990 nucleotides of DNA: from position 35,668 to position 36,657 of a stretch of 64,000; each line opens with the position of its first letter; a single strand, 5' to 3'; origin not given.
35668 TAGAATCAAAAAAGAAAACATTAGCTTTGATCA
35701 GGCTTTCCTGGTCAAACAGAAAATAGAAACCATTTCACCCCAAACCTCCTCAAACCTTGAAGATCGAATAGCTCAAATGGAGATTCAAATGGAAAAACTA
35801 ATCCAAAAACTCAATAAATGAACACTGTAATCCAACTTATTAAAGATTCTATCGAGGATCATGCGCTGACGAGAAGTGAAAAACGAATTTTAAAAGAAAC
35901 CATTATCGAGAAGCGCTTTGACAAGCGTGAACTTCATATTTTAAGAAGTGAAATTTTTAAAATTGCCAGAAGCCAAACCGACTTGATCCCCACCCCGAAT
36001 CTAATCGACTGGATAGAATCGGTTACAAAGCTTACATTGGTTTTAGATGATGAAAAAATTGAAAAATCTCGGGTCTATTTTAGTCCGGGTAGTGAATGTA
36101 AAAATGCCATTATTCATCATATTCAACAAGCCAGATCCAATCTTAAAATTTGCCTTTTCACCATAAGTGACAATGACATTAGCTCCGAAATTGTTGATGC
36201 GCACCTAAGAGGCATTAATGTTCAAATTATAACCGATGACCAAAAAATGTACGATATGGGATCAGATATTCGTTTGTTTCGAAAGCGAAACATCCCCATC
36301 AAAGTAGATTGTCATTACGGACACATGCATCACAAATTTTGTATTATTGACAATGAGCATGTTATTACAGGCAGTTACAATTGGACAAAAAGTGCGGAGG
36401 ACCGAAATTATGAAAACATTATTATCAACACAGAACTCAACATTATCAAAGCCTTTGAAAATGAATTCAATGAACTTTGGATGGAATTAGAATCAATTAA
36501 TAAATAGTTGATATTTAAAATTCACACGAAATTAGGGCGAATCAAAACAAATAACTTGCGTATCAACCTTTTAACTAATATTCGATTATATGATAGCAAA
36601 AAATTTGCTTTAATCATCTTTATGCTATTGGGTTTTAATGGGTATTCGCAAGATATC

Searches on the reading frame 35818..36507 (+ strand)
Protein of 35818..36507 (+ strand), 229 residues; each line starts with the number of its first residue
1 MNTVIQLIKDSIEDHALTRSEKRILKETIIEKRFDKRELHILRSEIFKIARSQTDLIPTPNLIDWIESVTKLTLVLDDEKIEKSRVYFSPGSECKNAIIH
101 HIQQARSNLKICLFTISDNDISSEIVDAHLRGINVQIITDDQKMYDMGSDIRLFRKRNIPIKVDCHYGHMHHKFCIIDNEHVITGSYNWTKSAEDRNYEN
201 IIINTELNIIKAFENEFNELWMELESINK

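Call 28: search_protein_families(library=pfam, proteins=[window:35818-36507:+], max_evalue=0.001)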
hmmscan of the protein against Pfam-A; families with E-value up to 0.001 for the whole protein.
window:35818-36507:+ (229 aa): 3 families
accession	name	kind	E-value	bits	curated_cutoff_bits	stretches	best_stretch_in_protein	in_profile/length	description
PF13091.12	PLDc_2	-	2.6e-30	105.4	27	1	98-221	1-132/132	PLD-like domain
PF07894.18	SACK1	-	1.1e-13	51.9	21.4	1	82-223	110-271/274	Scaffolding anchor of CK1 domain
PF00614.28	PLDc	-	0.00045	20.6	21.9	1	170-192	5-27/28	Phospholipase D Active site motif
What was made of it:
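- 35818..36507 (+): PLD-like (HKD) protein, 229 aa. Its start overlaps the HTH gene's stop by 4 nt. Pfam PLDc_2 E=2.6e-30 (call 28).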

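Call 46: search_protein_families(library=padloc, proteins=[window:35818-36507:+], max_evalue=0.001)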
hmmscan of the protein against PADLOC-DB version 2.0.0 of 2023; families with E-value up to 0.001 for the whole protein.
window:35818-36507:+ (229 aa): 14 families
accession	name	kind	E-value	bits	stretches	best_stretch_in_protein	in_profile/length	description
PDLC02614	DrmC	-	3.5e-11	41.1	1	97-200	25-131/153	DrmC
PDLC03922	MkoB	-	2.7e-08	31.5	1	161-198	539-574/610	-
PDLC03924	MkoC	-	2.7e-08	30.4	1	95-206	994-1118/1136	-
PDLC02585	DrmC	-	6.9e-06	23.8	1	95-220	107-244/253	DrmC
PDLC02587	DrmC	-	1e-05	22.6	1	169-220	204-255/267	DrmC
PDLC02607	DrmC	-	5.3e-05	20.6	0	95-217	112-250/265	DrmC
PDLC02606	DrmC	-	5.5e-05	21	0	96-204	37-157/182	DrmC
PDLC02704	PbeA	-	7.1e-05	19.5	1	152-223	113-197/682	PbeA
PDLC02901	DpdK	-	7.2e-05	20.5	1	130-222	79-170/173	DpdK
PDLC02609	DrmC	-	8.1e-05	20.7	1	164-219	176-231/241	DrmC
PDLC02707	PbeA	-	8.1e-05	19.4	1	164-223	131-199/672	PbeA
PDLC02605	DrmC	-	0.00019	19.2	0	100-205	122-244/270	DrmC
PDLC02588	DrmC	-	0.00043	18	0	166-200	189-223/256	DrmC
PDLC02589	DrmC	-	0.00094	16.4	0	166-218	200-251/264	DrmC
